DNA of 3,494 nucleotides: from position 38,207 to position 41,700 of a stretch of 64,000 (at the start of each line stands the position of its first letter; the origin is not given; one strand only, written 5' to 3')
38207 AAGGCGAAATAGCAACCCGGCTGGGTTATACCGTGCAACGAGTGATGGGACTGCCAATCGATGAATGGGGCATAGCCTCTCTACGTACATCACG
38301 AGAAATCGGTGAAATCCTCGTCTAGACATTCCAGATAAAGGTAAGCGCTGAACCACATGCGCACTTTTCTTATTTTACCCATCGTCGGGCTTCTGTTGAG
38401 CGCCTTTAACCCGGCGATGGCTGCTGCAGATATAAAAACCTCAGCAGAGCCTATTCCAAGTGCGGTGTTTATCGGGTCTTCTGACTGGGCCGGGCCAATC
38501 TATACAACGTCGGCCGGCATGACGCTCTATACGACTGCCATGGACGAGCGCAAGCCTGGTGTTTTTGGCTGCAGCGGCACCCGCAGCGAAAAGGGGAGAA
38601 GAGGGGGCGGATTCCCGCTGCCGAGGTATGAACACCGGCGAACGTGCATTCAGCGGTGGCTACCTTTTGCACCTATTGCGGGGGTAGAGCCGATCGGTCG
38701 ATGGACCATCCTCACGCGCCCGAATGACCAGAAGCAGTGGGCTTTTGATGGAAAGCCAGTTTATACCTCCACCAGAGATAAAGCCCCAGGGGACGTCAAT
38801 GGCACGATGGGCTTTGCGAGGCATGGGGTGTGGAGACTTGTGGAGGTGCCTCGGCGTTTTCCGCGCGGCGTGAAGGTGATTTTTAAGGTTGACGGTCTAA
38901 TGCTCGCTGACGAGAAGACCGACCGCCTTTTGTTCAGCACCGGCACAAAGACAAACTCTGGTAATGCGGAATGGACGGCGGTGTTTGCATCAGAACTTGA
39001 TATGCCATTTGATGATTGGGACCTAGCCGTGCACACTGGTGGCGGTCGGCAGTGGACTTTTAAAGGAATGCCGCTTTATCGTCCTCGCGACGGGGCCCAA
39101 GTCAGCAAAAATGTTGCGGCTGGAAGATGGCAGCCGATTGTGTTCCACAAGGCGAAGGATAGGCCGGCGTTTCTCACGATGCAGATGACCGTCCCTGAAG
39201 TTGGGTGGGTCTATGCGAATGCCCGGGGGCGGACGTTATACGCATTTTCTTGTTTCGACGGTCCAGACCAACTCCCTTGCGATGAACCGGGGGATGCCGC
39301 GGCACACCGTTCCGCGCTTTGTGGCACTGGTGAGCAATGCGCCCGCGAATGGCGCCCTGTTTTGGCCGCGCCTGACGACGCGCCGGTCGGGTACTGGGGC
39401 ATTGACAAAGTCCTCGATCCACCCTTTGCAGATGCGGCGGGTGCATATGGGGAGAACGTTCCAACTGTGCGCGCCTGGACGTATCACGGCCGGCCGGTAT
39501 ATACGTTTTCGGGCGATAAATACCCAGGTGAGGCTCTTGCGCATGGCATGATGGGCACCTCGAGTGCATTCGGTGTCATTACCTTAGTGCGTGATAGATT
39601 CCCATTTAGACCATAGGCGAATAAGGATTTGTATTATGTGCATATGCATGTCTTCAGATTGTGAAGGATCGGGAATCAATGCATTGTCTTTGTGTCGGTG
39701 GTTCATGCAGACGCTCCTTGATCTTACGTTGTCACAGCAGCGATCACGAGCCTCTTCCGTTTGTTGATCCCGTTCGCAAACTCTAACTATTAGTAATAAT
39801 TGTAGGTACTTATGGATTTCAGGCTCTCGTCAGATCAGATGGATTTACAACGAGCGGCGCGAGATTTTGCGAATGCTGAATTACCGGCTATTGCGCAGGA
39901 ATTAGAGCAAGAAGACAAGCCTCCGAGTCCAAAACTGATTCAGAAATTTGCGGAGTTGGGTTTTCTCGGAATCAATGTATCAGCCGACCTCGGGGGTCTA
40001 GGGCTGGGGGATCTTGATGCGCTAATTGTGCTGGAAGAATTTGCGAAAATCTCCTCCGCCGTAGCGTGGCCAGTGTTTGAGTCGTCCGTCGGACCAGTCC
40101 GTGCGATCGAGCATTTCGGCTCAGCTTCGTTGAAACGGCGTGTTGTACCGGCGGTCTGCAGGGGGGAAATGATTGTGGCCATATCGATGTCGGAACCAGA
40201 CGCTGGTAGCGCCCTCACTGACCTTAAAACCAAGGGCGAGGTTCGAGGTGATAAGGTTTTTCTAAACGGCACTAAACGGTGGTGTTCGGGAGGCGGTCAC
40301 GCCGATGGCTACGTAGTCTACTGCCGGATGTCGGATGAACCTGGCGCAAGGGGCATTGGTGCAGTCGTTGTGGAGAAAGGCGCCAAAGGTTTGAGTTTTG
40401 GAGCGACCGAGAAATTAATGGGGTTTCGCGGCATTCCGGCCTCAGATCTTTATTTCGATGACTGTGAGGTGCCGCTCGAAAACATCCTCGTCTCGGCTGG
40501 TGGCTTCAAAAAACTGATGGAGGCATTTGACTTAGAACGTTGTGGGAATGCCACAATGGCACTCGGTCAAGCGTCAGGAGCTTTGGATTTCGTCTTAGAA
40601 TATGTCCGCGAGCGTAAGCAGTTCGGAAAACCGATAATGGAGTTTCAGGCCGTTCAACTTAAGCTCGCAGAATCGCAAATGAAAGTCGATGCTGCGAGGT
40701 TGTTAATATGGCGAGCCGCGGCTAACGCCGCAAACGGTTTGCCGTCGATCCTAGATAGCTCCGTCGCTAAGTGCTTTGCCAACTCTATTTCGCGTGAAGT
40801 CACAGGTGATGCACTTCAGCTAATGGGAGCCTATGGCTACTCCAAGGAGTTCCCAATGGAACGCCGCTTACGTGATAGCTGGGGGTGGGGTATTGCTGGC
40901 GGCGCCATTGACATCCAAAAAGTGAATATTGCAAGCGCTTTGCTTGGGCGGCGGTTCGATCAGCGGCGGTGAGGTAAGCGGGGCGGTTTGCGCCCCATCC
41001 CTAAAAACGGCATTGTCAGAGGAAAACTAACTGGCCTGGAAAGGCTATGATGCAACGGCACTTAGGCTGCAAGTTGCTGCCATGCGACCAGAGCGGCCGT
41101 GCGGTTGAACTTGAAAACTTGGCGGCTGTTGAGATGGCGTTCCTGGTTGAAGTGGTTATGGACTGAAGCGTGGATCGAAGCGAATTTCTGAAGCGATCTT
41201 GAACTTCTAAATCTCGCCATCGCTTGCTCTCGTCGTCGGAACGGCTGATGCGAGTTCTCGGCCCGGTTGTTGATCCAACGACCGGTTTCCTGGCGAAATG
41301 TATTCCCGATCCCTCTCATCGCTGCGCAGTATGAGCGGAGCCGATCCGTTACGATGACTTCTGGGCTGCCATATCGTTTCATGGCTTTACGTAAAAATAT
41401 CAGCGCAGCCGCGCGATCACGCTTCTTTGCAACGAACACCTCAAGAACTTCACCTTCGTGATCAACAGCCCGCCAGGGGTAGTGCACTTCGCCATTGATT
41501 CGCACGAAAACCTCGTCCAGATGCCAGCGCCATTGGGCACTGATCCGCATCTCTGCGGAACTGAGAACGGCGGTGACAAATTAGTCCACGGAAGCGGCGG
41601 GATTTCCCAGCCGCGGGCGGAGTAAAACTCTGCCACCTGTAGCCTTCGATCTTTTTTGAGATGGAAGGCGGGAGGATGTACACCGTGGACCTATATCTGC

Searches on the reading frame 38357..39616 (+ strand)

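Call 26: search_protein_families(library=pfam, proteins=[window:38357-39616:+], max_evalue=0.000001)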
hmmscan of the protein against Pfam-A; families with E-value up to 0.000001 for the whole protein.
window:38357-39616:+ (419 aa): 1 family
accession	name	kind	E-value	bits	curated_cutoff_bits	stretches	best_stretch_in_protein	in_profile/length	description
PF03640.20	Lipoprotein_15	-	3.8e-23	81.1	24.4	0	118-150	2-34/47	Secreted repeat of unknown function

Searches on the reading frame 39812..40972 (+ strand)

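Call 24: search_protein_families(library=ncbifam, proteins=[window:39812-40972:+], max_evalue=0.00001)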
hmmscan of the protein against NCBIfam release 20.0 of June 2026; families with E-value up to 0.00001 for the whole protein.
window:39812-40972:+ (386 aa): 21 families
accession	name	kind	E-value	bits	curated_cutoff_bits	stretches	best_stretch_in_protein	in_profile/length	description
NF042439.1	SulpropCoADesulf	equivalog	6.8e-93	311.4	600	1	14-386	2-379/379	3-sulfinopropanoyl-CoA desulfinase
NF042972.1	AcrlCoAredClosAcrC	equivalog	8.2e-90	301.2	640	1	1-378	1-377/378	acryloyl-CoA reductase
NF045552.1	GlutCoADH_Des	equivalog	1.4e-74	251.6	470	1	1-382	1-384/387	glutaryl-CoA dehydrogenase Acd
NF043006.1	CyhCrbnylCoADH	equivalog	1.7e-61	208.3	650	1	17-375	16-373/380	cyclohexane-1-carbonyl-CoA dehydrogenase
NF045652.1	ProlPCPDhRedW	equivalog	1e-56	192.4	650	1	10-377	5-373/376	L-prolyl-[peptidyl-carrier protein] dehydrogenase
NF058590.1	AcCoDHFadEBacil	equivalog_domain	1e-55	189.4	600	1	6-309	22-323/586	acyl-CoA dehydrogenase FadE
NF053553.1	prodigi_MBC_PigA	equivalog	1.6e-54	185.5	500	1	1-376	1-378/381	prodigiosin MBC biosynthesis dehydrogenase PigA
NF008997.0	PRK12341.1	equivalog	1.2e-52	179.3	537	1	1-374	1-372/382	acyl-CoA dehydrogenase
TIGR03207.1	cyc_hxne_CoA_dh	equivalog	1.8e-52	178.3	575.35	1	5-374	1-368/372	cyclohexanecarboxyl-CoA dehydrogenase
NF002885.1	PRK03354.1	equivalog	3.4e-38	131.7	540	1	1-373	1-369/378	crotonobetainyl-CoA dehydrogenase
NF052270.1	Staph_DH_FadE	equivalog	9.4e-35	120.1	600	1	103-356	121-372/400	acyl-CoA dehydrogenase FadE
TIGR03204.1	pimC_large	equivalog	8.5e-26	90.7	623.85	1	5-342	4-343/395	pimeloyl-CoA dehydrogenase large subunit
NF049984.1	Rv1679_FadE16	equivalog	8.1e-24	84.5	600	1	30-356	18-344/371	Rv1679 family acyl-CoA dehydrogenase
TIGR03203.1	pimD_small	equivalog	1.9e-22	79.9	652.7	1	37-342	37-341/378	pimeloyl-CoA dehydrogenase small subunit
NF007000.1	PRK09463.1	subfamily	6.1e-16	57.9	600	1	32-342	68-397/726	acyl-CoA dehydrogenase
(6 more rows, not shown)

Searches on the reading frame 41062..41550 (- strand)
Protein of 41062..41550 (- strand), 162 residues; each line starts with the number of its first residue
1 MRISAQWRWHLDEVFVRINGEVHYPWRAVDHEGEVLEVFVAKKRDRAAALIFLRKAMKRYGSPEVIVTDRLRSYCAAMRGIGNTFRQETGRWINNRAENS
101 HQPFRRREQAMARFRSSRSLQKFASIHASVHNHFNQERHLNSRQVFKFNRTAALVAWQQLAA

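Call 66: search_protein_families(library=ncbifam, proteins=[window:41062-41550:-], max_evalue=1e-8)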
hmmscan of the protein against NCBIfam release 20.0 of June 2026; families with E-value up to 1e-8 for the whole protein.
window:41062-41550:- (162 aa): 1 family
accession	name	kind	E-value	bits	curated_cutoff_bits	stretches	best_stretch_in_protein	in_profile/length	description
NF033587.1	transpos_IS6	equivalog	3.9e-34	118.1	125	1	6-134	67-201/202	IS6 family transposase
